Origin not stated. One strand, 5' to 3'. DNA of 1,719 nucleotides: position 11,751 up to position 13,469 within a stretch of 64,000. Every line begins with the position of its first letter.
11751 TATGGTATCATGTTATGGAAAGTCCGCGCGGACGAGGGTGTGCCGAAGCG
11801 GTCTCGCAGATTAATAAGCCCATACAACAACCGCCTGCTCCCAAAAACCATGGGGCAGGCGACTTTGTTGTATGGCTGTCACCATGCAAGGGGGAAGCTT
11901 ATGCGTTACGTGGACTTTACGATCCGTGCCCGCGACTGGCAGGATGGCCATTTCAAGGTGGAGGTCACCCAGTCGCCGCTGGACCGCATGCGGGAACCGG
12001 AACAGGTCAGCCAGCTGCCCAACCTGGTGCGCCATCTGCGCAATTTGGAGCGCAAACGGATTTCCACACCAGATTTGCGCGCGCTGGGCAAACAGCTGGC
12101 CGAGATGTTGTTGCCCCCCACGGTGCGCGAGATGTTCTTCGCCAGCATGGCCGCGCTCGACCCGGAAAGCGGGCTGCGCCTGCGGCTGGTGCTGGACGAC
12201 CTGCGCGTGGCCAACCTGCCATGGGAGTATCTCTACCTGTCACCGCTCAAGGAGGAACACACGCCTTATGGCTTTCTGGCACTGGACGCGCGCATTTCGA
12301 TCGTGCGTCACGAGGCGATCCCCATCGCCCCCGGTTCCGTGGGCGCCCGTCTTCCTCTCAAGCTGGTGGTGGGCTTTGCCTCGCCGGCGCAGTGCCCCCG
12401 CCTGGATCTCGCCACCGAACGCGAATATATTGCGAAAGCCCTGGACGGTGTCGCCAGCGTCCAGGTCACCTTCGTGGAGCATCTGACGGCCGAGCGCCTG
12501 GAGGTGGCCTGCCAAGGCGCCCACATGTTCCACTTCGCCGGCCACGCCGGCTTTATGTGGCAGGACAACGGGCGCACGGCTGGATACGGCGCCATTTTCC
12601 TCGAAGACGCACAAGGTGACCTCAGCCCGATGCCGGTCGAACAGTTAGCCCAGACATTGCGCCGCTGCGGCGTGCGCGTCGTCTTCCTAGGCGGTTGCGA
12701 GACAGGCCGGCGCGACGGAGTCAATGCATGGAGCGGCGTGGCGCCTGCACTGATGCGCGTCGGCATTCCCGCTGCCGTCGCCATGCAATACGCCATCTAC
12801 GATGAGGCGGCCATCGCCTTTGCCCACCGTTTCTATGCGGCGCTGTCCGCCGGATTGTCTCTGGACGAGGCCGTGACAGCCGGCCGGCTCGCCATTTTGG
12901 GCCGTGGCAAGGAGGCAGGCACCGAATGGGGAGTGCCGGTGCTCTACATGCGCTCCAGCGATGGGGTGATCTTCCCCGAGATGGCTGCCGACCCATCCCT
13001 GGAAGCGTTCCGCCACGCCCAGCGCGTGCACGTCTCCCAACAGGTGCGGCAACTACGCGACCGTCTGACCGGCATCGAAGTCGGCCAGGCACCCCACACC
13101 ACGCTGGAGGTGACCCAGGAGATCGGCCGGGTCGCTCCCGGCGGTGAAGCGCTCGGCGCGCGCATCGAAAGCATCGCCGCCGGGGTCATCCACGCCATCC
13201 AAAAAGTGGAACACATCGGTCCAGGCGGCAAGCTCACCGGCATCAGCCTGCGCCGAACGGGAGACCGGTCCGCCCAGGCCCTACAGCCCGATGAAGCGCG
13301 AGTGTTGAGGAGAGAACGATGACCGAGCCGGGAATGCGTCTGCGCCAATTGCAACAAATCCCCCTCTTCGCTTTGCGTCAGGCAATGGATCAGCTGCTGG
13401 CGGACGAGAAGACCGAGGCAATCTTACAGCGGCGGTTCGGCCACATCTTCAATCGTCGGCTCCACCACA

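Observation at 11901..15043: Two-gene CHAT (caspase-like) protease cassette with a 574-aa partner of no recognisable family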

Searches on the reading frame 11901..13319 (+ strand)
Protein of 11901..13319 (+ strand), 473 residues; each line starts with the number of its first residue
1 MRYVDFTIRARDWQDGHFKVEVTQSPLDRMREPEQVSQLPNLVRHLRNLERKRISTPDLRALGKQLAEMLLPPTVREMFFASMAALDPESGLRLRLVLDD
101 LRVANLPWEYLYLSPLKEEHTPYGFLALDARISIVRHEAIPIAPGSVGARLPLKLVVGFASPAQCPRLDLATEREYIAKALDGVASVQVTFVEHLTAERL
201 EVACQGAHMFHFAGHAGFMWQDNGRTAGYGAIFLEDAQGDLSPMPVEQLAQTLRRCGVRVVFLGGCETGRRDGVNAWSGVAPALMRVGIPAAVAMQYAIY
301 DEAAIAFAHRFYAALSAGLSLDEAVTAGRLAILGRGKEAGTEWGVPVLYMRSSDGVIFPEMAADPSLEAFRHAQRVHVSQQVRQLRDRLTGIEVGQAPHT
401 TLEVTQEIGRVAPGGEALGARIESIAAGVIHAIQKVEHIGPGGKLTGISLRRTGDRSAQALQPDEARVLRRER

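Call 5: search_protein_families(library=pfam, proteins=[window:11901-13319:+], max_evalue=1)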
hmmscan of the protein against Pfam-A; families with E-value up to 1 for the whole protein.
window:11901-13319:+ (473 aa): 3 families
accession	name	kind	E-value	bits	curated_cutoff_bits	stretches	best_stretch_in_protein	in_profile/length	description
PF12770.12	CHAT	-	1.5e-27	97.2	24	1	61-335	2-269/289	CHAT domain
PF24728.1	DUF7680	-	0.043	14.4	24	1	6-99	1-89/141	Domain of unknown function (DUF7680)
PF01364.23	Peptidase_C25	-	0.19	11.4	23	1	204-333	227-346/374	Peptidase family C25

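Call 6: search_protein_families(library=padloc, proteins=[window:11901-13319:+], max_evalue=1)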
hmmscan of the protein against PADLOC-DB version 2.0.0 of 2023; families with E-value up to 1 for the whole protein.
window:11901-13319:+ (473 aa): 1 family
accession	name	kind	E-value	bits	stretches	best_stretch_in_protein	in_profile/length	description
PDLC02016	SAVED_CHAT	-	2.3e-06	24.8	1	164-353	114-270/498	-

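Call 7: search_protein_families(library=ncbifam, proteins=[window:11901-13319:+], max_evalue=1)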
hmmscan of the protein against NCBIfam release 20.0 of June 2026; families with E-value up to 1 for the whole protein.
window:11901-13319:+ (473 aa): 3 families
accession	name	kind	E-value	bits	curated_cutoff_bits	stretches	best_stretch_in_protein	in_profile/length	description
NF045509.1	CellDiv_HetF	equivalog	4.3e-14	51.8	1200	1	58-375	69-401/836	cell division protein HetF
NF005819.0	PRK07695.1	equivalog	0.055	13.1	251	0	227-276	119-168/205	thiazole tautomerase TenI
TIGR00122.1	birA_repr_reg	equivalog_domain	0.073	13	70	0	240-261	24-45/69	biotin operon repressor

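Call 63: find_homologous_proteins(query=window:11901-13319:+)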
Query window:11901-13319:+ (473 aa): 586 proteins with E <= 0.001 among 8000 candidates; the best 120 are listed.
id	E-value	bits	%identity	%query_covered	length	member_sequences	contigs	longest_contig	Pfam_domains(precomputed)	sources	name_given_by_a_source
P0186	0.0e+0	1054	100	100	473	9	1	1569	PF12770.13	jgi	jgi:hypothetical protein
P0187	9.4e-274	926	90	97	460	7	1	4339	PF12770.13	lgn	-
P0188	1.7e-269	912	88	100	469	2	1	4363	PF12770.13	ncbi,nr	ncbi:MAG: CHAT domain-containing protein [Anaerolineae bacterium]|nr:CHAT domain-containing protein 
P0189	1.5e-255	866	84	96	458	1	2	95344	PF12770.13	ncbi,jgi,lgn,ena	-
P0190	8.1e-216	735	74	96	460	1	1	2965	PF12770.13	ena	-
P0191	1.5e-215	735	73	96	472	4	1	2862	PF12770.13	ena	-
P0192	1.1e-212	725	72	96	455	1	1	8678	PF12770.13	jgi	jgi:hypothetical protein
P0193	1.6e-207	708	71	96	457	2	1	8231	PF12770.13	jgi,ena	jgi:hypothetical protein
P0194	2.2e-206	704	69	96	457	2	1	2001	PF12770.13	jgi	jgi:hypothetical protein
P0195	3.6e-206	704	71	97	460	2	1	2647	PF12770.13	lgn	-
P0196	7.0e-203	693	69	97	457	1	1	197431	PF12770.13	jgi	jgi:hypothetical protein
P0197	5.5e-196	670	73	90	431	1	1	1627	PF12770.13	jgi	jgi:hypothetical protein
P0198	3.1e-195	668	67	96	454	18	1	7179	PF12770.13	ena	-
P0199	1.0e-181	623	64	96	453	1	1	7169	PF12770.13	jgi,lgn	jgi:hypothetical protein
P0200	7.5e-181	620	64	95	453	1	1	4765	PF12770.13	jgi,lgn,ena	-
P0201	5.1e-179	614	63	96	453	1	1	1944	PF12770.13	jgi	jgi:hypothetical protein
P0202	3.4e-169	582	61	95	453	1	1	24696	PF12770.13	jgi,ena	-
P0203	1.9e-164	566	59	95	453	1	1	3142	PF12770.13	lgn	-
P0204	2.2e-164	566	60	96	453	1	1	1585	PF12770.13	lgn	-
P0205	9.5e-161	554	55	99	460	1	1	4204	PF12770.13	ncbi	-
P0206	4.3e-157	542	58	92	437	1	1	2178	PF12770.13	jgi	jgi:hypothetical protein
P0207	5.3e-156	538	56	96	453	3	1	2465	PF12770.13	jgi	jgi:hypothetical protein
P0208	4.7e-154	532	59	91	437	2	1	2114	PF12770.13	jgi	jgi:hypothetical protein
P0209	9.7e-153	527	54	98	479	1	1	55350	PF12770.13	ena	-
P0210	1.5e-152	527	55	99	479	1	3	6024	PF12770.13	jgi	jgi:hypothetical protein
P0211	2.6e-152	526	55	95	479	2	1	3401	PF12770.13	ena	-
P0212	9.5e-152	524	60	90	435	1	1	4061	PF12770.13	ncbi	-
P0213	7.3e-151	521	60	90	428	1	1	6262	PF12770.13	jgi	jgi:hypothetical protein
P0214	2.1e-149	516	57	97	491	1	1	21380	PF12770.13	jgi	-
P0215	1.0e-148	514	58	90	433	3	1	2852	PF12770.13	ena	-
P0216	1.2e-148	514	56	96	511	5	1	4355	PF12770.13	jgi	jgi:hypothetical protein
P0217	1.4e-148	514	55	96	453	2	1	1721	PF12770.13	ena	-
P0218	2.0e-147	510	54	96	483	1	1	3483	PF12770.13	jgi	jgi:hypothetical protein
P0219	3.9e-147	509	55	96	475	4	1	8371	PF12770.13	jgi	jgi:hypothetical protein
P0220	3.2e-137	476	59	84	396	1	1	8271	PF12770.13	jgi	jgi:hypothetical protein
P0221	2.5e-134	467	64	75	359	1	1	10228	PF12770.13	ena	-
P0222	2.7e-127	444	50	96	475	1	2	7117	PF12770.13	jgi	-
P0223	8.6e-122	425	51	90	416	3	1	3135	PF12770.13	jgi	-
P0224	5.4e-121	423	50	89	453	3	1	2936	PF12770.13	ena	-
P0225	9.6e-121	422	48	95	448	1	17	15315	PF12770.13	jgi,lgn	jgi:hypothetical protein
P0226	2.4e-118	414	48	96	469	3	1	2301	PF12770.13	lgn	-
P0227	5.9e-118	413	48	96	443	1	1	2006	PF12770.13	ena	-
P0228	1.4e-117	412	48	96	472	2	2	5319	PF12770.13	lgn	-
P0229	2.7e-117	411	48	90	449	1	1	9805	PF12770.13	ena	-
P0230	3.4e-117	410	48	96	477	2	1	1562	PF12770.13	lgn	-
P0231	5.3e-117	410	50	90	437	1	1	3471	PF12770.13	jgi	jgi:hypothetical protein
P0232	1.3e-116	408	46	95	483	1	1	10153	PF12770.13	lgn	-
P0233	2.2e-116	408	48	96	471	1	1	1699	PF12770.13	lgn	-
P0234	1.8e-112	395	48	95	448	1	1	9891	PF12770.13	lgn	-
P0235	5.6e-112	393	49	89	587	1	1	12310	PF12770.13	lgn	-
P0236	1.1e-108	382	47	95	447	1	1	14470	PF12770.13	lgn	-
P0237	4.3e-107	377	46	89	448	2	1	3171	PF12770.13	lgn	-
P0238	9.5e-107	376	46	89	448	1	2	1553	PF12770.13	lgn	-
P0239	1.2e-106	376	46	95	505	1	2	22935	PF12770.13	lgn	-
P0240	7.6e-106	373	54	76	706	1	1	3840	PF13676.12,PF12770.13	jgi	jgi:hypothetical protein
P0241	1.8e-105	372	45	96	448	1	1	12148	PF12770.13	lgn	-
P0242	1.2e-104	369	47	83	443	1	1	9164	PF12770.13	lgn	-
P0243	1.4e-98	349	43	95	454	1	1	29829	PF12770.13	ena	-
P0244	1.4e-87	313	40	92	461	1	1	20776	PF12770.13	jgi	jgi:CHAT domain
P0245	4.3e-85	305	39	96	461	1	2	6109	PF12770.13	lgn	-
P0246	8.5e-85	304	45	77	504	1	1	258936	PF12770.13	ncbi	ncbi:MAG: CHAT domain-containing protein [Caldilineaceae bacterium]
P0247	2.3e-83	299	45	77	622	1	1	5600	PF13205.13,PF19960.7,PF12770.13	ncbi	-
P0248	1.6e-79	286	43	77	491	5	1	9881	PF19960.7,PF12770.13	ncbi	-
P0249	9.6e-79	284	39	96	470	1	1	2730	PF12770.13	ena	-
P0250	9.7e-79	284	41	92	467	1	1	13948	PF12770.13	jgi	jgi:hypothetical protein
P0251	1.0e-78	283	40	95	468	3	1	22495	PF12770.13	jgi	jgi:hypothetical protein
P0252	1.8e-78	283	42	77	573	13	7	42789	PF19971.5,PF12770.13,PF01364.25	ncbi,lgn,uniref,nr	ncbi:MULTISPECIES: CHAT domain-containing protein [unclassified Microcoleus]|uniref:CHAT domain-cont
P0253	2.7e-78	282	43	76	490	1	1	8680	PF19960.7,PF12770.13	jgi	-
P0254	2.8e-78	282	41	95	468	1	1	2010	PF12770.13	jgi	jgi:hypothetical protein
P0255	2.8e-78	282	42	78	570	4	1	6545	PF19971.5,PF12770.13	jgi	jgi:hypothetical protein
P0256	3.2e-78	282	40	92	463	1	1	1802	PF12770.13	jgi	jgi:hypothetical protein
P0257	3.7e-78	282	43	79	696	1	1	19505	PF24883.3,PF13401.13,PF12770.13,PF13191.13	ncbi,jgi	jgi:hypothetical protein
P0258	6.7e-78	281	42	77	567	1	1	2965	PF12770.13,PF01364.25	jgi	jgi:hypothetical protein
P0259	1.1e-77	280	38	95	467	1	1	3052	PF12770.13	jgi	jgi:CHAT domain-containing protein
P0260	1.4e-77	280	40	88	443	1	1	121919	PF12770.13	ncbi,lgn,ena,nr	ncbi:MAG TPA: CHAT domain-containing protein [Pyrinomonadaceae bacterium]|nr:CHAT domain-containing 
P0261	2.5e-77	279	38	93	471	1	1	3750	PF12770.13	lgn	-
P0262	1.0e-76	277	39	95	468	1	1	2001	PF12770.13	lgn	-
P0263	1.1e-76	277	39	96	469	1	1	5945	PF12770.13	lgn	-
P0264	2.7e-76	276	40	92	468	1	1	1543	PF12770.13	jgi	jgi:hypothetical protein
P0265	3.8e-76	275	41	92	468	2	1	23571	PF12770.13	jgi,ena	-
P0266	3.9e-76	275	42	79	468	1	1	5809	PF12770.13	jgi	jgi:hypothetical protein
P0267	3.9e-76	275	40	85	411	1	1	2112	PF12770.13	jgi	jgi:hypothetical protein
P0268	4.5e-76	275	43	79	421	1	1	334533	PF12770.13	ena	-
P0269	5.7e-76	274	46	75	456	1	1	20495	PF12770.13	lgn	-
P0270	7.2e-76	274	43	76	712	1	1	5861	PF12770.13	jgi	jgi:CHAT domain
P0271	1.2e-75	273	40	83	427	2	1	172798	PF12770.13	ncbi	ncbi:hypothetical protein NUACC21_45770 [Scytonema sp. NUACC21]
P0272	1.6e-75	273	40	92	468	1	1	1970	PF12770.13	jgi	jgi:hypothetical protein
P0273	1.8e-75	273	44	82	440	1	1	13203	PF12770.13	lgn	-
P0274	1.8e-75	273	44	73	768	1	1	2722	PF12770.13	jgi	jgi:hypothetical protein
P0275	1.8e-75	273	40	92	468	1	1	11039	PF12770.13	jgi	jgi:hypothetical protein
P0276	1.9e-75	273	42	79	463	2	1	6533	PF12770.13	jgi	jgi:hypothetical protein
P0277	2.1e-75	273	44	76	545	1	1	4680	PF18912.7,PF13240.12,PF12773.14,PF17032.11,PF24463.2,PF12770.13,PF24460.2,PF13248.12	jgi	jgi:hypothetical protein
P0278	2.2e-75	273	39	87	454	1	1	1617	PF12770.13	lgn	-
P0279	2.4e-75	272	40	92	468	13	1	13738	PF12770.13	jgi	jgi:hypothetical protein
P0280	5.5e-75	271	39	95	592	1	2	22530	PF13240.12,PF12773.14,PF12770.13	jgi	jgi:hypothetical protein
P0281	5.8e-75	271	40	92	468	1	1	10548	PF12770.13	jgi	jgi:CHAT domain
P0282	5.9e-75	271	43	79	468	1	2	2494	PF12770.13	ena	-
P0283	6.7e-75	271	40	95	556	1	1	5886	PF13240.12,PF12773.14,PF12770.13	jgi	jgi:hypothetical protein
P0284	1.3e-74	270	40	92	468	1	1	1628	PF12770.13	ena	-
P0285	1.3e-74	270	42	79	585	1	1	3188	PF19971.5,PF12770.13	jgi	jgi:CHAT domain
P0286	1.4e-74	270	48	65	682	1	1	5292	PF13289.13,PF12770.13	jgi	jgi:hypothetical protein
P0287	1.9e-74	269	40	94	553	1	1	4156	PF18912.7,PF13240.12,PF12773.14,PF17032.11,PF24463.2,PF12770.13,PF24460.2,PF13248.12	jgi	jgi:RNA polymerase subunit RPABC4/transcription elongation factor Spt4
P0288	2.1e-74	269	37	96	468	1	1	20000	PF12770.13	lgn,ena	-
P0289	2.6e-74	269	39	92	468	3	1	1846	PF12770.13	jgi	-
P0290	2.9e-74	269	41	79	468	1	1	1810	PF12770.13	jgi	jgi:hypothetical protein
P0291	3.0e-74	269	40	92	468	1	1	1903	PF12770.13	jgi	-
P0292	3.7e-74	268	39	92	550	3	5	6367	PF18912.7,PF13240.12,PF12773.14,PF17032.11,PF24463.2,PF12770.13,PF24460.2,PF13248.12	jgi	jgi:RNA polymerase subunit RPABC4/transcription elongation factor Spt4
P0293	4.6e-74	268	40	95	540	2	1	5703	PF13240.12,PF12773.14,PF12770.13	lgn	-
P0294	4.6e-74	268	42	76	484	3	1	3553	PF19960.7,PF12770.13,PF01364.25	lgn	-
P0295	4.9e-74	268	38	95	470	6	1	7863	PF12770.13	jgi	jgi:hypothetical protein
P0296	5.1e-74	268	40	95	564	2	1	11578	PF13240.12,PF12773.14,PF12770.13,PF13248.12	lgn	-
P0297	5.5e-74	268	37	97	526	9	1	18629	PF13240.12,PF12773.14,PF12770.13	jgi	-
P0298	1.2e-73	267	40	92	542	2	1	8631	PF18912.7,PF13240.12,PF12773.14,PF17032.11,PF24463.2,PF12770.13,PF13248.12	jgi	jgi:hypothetical protein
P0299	1.2e-73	267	44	77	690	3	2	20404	PF03793.25,PF12770.13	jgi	jgi:beta-lactam-binding protein with PASTA domain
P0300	1.2e-73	267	39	98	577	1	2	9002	PF13240.12,PF12773.14,PF12770.13,PF13248.12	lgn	-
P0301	2.1e-73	266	39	92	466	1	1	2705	PF12770.13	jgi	jgi:hypothetical protein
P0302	2.2e-73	266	41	78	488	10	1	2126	PF19960.7,PF12770.13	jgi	jgi:hypothetical protein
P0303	2.4e-73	266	41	79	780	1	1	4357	PF24883.3,PF13401.13,PF25520.2,PF12770.13,PF13191.13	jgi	jgi:serine/threonine-protein kinase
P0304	3.1e-73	265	41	82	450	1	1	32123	PF12770.13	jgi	jgi:CHAT domain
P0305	3.2e-73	265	38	96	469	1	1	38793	PF12770.13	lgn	-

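Call 64: search_protein_families(library=pfam, proteins=[P0248, P0252], max_evalue=0.01)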
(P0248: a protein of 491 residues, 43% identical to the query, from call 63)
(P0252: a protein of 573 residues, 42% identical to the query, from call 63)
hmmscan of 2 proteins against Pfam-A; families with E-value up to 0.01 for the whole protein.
P0248 (491 aa): 2 families
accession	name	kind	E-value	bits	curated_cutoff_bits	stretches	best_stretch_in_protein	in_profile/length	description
PF12770.12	CHAT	-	1.2e-27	97.6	24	1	70-355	3-272/289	CHAT domain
PF19960.5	EAD7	-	4.3e-11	42.9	32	1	415-488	1-62/62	Effector-associated domain 7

P0252 (573 aa): 3 families
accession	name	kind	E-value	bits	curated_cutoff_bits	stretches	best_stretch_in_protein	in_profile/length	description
PF12770.12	CHAT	-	3.2e-28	99.4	24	1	71-344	3-271/289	CHAT domain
PF19971.4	TCAD2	-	1.7e-08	35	27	1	489-572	4-88/90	Ternary complex associated domain 2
PF01364.23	Peptidase_C25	-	1.8e-05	24.6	23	1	203-338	218-338/374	Peptidase family C25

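Call 75: predict_structure(alignment_id=A4)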
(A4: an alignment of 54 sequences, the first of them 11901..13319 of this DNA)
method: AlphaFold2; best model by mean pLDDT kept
length: 473 residues; sequences in the alignment: 54
mean_pLDDT: 83.3   pTM: 0.81
mean pLDDT of the five models: 83.3, 82.7, 82.1, 80.4, 79.8
residues with pLDDT >= 90: 229; 70-90: 163; 50-70: 59; < 50: 22
segments of 3 or more residues with pLDDT < 50: 454-473
pLDDT, mean of each block of 10 residues (from residue 1): 94 94 96 94 90 89 95 95 84 93 90 69 80 85 69 96 90 92 93 97 97 87 69 95 93 93 66 72 85 89 91 93 91 69 89 88 87 66 84 63 77 89 66 83 86 45 29 29
secondary structure, 60 per line:
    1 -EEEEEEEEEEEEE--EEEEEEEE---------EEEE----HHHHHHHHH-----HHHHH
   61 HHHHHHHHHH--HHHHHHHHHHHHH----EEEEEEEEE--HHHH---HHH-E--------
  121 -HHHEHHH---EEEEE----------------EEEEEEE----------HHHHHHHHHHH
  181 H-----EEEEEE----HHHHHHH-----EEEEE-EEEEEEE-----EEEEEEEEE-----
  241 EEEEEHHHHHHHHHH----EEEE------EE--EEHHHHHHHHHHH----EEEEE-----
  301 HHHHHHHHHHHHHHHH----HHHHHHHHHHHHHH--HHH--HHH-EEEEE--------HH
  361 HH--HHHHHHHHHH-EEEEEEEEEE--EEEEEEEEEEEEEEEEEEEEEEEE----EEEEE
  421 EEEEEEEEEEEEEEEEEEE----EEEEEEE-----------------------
elements in order: E2-14 E17-24 E34-37 H42-50 H56-70 H73-85 E90-98 H101-104 E132-136 E153-159 H170-181 E187-192 H197-203 E209-213 E215-221 E227-235 E241-245 H246-255 E260-263 H276-286 E291-295 H301-316 H321-334 E346-350 H359-362 H365-374 E376-385 E388-411 E416-439 E444-450

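Call 79: fold_search(model_id=the predicted structure, library=pdb)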
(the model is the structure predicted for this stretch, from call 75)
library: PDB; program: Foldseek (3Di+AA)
matches with E <= 10: 1056; with E <= 0.001: 37
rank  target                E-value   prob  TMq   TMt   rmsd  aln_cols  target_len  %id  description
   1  8tl0_C                5.0e-09  1.00  0.32  0.32  20.6       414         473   17  Structure of activated SAVED-CHAT filament (released 2024-03-06)
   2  8tl0_B                1.8e-08  1.00  0.33  0.32  19.9       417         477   16  Structure of activated SAVED-CHAT filament (released 2024-03-06)
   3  8tl0_A                3.4e-08  1.00  0.33  0.32  20.0       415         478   16  Structure of activated SAVED-CHAT filament (released 2024-03-06)
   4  7zoq_A                4.1e-08  1.00  0.52  0.32   5.6       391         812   13  Cryo-EM structure of a CRISPR effector in complex with a caspase regulator (released 2022-11-30)
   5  8tl0_D                5.3e-08  1.00  0.34  0.34  20.4       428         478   16  Structure of activated SAVED-CHAT filament (released 2024-03-06)
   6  7y84_C                1.1e-07  1.00  0.47  0.35   5.5       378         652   12  CryoEM structure of type III-E CRISPR Craspase gRAMP-crRNA in complex with TPR-CHAT protease (released 2022-12-14)
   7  7y8t_B                1.4e-07  1.00  0.48  0.35   5.9       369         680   11  Structure of Cas7-11-crRNA in complex with TPR-CHAT (released 2023-06-28)
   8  8eey_B                1.8e-07  1.00  0.44  0.30   6.7       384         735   10  Cas7-11 in complex with DR-mismatched target RNA, Csx29 and Csx30 (released 2022-11-16)
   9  8d9f_A                2.2e-07  1.00  0.46  0.34   5.8       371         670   12  gRAMP-TPR-CHAT (Craspase) (released 2023-06-14)
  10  7y85_D                3.1e-07  1.00  0.46  0.35   5.7       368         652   12  CryoEM structure of type III-E CRISPR Craspase gRAMP-crRNA in complex with TPR-CHAT protease bound to self RNA target (released 2022-12-14)
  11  5fc2_B                3.6e-07  1.00  0.43  0.43   7.8       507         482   14  Structure of a separase in complex with a pAMK peptide containing a phospho-serine (released 2016-03-30)
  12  7x8a_D                4.3e-07  1.00  0.46  0.34   5.7       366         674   13  Cryo-EM structure of a bacterial protein complex (released 2022-11-16)
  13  8rot_A                4.6e-07  1.00  0.40  0.23   7.7       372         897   16  Cryo-EM structure of the transmembrane anti-sigma factor DdvA (released 2024-11-06)
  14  8tl0_I                5.3e-07  1.00  0.32  0.32  16.2       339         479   16  Structure of activated SAVED-CHAT filament (released 2024-03-06)
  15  9hm7                  5.9e-07  1.00  0.40  0.16   8.3       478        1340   10  Cryo-EM structure of apo human separase with the mutation C2029S (released 2025-09-03)
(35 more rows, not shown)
